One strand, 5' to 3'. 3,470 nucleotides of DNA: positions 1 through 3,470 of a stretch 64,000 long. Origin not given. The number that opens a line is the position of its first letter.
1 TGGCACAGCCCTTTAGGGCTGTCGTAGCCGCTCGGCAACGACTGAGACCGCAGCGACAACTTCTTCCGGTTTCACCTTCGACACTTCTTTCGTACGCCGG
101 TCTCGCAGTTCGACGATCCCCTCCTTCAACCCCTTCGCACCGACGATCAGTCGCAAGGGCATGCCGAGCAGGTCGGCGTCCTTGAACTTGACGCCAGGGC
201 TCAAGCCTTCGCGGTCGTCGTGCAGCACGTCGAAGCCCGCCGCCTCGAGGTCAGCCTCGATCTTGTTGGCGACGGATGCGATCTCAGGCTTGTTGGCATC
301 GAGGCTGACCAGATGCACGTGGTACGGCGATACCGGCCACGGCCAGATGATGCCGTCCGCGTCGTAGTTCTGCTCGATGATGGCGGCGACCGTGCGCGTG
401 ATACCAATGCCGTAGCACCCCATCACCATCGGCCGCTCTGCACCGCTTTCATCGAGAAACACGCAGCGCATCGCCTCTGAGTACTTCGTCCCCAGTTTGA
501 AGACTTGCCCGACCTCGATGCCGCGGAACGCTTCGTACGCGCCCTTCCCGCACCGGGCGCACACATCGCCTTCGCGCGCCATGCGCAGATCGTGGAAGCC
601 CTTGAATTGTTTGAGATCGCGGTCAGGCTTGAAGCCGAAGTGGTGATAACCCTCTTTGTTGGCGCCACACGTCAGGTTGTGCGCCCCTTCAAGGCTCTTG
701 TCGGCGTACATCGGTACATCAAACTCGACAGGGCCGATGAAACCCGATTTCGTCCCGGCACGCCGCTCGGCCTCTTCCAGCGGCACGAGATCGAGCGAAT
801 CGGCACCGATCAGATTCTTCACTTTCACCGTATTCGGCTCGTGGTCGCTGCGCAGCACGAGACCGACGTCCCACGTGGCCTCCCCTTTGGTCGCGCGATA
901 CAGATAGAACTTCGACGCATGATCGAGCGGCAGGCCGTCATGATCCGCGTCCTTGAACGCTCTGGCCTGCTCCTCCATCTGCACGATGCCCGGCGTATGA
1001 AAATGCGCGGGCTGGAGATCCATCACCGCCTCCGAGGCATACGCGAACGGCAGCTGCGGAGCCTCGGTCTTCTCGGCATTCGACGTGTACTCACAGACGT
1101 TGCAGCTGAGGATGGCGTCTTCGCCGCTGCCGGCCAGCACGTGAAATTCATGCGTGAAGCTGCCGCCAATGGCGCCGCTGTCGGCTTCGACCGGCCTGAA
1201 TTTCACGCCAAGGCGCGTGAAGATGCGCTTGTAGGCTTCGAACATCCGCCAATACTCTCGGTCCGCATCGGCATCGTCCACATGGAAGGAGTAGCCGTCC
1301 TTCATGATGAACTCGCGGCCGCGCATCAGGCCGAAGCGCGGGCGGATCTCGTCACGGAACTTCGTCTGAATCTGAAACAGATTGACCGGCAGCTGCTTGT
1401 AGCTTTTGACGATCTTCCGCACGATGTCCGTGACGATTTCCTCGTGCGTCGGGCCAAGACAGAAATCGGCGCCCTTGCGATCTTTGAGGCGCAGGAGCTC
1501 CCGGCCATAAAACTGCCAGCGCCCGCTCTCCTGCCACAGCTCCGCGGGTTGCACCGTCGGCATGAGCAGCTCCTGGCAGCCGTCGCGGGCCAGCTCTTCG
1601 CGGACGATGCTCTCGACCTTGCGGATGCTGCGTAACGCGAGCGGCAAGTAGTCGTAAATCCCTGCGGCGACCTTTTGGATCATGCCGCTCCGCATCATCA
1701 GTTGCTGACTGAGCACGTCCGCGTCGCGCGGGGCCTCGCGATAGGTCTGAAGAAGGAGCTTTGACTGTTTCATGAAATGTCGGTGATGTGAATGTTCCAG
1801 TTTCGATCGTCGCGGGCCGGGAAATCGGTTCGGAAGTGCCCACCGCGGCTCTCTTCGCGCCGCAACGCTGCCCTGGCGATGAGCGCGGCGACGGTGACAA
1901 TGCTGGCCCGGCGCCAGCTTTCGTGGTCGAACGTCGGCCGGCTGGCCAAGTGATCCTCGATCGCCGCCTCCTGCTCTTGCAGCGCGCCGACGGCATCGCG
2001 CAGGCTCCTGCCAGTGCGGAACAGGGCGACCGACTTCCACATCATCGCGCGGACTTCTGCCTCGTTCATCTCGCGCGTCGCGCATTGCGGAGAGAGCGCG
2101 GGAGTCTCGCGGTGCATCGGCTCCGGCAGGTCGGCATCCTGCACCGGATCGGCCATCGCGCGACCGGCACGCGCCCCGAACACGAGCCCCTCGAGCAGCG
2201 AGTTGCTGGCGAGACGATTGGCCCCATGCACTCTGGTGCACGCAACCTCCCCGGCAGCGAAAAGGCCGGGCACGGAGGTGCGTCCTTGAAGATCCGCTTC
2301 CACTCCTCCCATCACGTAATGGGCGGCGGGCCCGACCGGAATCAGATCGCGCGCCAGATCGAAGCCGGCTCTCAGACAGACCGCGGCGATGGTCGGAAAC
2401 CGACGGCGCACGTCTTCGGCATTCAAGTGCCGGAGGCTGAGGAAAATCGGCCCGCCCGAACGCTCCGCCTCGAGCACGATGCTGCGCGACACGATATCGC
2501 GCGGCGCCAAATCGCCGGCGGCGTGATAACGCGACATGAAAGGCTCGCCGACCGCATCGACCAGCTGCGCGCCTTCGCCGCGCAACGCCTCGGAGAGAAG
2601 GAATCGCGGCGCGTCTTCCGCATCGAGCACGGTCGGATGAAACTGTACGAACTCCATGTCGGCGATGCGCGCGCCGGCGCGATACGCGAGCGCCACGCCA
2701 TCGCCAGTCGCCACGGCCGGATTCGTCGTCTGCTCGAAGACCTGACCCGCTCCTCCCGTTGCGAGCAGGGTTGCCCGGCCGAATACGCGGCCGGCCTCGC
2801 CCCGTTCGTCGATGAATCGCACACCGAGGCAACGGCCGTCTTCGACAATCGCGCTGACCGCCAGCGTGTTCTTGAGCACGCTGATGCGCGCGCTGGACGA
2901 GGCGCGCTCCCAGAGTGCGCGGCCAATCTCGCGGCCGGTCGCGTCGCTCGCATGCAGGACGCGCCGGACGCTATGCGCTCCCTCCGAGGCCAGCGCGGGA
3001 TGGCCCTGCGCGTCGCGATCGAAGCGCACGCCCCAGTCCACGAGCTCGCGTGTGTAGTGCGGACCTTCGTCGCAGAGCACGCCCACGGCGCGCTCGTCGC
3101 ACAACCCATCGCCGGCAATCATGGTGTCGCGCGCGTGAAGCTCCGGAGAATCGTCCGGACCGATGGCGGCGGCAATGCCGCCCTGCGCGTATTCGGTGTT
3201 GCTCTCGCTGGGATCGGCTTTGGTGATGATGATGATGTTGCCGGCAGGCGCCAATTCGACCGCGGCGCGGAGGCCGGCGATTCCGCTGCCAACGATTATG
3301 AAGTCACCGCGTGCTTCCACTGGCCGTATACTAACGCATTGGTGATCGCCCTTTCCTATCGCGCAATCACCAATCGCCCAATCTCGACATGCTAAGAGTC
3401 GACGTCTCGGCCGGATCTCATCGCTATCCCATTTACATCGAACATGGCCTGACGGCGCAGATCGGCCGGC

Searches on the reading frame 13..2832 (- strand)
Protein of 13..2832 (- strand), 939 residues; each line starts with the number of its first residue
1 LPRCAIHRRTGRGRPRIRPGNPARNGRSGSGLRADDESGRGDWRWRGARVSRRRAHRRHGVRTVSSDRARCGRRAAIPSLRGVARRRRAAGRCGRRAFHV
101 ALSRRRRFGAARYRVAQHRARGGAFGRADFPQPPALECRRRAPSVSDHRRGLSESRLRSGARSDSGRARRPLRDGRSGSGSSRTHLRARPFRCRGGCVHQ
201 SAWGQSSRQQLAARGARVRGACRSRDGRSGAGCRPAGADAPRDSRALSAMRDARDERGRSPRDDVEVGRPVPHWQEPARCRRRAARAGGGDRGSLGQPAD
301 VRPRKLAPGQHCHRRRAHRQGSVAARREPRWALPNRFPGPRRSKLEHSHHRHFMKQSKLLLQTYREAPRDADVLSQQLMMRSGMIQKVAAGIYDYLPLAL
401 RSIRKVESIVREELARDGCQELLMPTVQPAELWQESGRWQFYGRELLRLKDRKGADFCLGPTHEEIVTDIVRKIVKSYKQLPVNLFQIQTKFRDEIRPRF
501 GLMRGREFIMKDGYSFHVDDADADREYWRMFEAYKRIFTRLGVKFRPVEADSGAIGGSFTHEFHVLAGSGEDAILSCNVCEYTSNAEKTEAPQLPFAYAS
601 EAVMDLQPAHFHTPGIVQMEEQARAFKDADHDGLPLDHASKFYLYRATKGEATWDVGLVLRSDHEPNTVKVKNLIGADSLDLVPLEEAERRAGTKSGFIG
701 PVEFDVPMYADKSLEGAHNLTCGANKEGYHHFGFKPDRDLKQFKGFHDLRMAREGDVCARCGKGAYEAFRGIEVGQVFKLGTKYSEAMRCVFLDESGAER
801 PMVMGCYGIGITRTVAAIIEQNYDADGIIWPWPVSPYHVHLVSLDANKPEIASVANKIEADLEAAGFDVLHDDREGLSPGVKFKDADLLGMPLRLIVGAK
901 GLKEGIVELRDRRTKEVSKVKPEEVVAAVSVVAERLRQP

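Call 57: search_protein_families(library=pfam, max_evalue=0.001, proteins=[window:13-2832:-])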
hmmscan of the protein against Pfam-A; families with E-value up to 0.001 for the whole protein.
window:13-2832:- (939 aa): 3 families
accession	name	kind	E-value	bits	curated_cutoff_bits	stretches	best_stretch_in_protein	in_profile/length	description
PF00587.30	tRNA-synt_2b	-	2.4e-33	116.1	29.3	1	449-822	3-179/179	tRNA synthetase class II core domain (G, H, P, S and T)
PF03129.25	HGTP_anticodon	-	8.2e-19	68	21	1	839-929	2-91/94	Anticodon binding domain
PF04073.20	tRNA_edit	-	2.2e-11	44.4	25.5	1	627-732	15-114/123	Aminoacyl-tRNA editing domain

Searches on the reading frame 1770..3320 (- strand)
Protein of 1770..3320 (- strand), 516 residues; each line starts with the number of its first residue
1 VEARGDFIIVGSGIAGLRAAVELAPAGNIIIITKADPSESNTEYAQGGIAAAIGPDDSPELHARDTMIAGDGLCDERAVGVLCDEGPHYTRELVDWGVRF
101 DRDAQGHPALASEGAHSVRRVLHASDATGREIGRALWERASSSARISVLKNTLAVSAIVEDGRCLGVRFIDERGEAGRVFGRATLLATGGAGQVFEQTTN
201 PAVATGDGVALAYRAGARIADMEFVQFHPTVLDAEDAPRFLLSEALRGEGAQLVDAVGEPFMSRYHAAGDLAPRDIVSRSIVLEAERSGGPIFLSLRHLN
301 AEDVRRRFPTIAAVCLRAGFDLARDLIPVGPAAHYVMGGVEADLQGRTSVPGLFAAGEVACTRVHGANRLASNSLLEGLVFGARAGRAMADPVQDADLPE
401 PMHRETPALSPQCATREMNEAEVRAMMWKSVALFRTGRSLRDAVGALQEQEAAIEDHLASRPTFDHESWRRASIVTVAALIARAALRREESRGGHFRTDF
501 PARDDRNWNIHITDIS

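Call 57: search_protein_families(library=pfam, max_evalue=0.001, proteins=[window:1770-3320:-])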
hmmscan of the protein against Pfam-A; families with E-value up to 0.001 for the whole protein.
window:1770-3320:- (516 aa): 5 families
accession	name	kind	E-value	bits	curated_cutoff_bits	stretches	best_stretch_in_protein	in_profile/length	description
PF00890.30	FAD_binding_2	-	2.9e-91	307.2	20.4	1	6-375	1-414/414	FAD binding domain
PF02910.25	Succ_DH_flav_C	-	5.8e-19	68.8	20.8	1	422-511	3-97/130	Fumarate reductase flavoprotein C-term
PF07992.20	Pyr_redox_2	-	6.8e-07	29.4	26.1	0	337-369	254-282/291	Pyridine nucleotide-disulphide oxidoreductase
PF01266.30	DAO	-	1.6e-05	25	27.9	1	6-130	1-114/353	FAD dependent oxidoreductase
PF03486.20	HI0933_like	-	0.00026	20.9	50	0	130-359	109-219/244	HI0933-like protein Rossmann domain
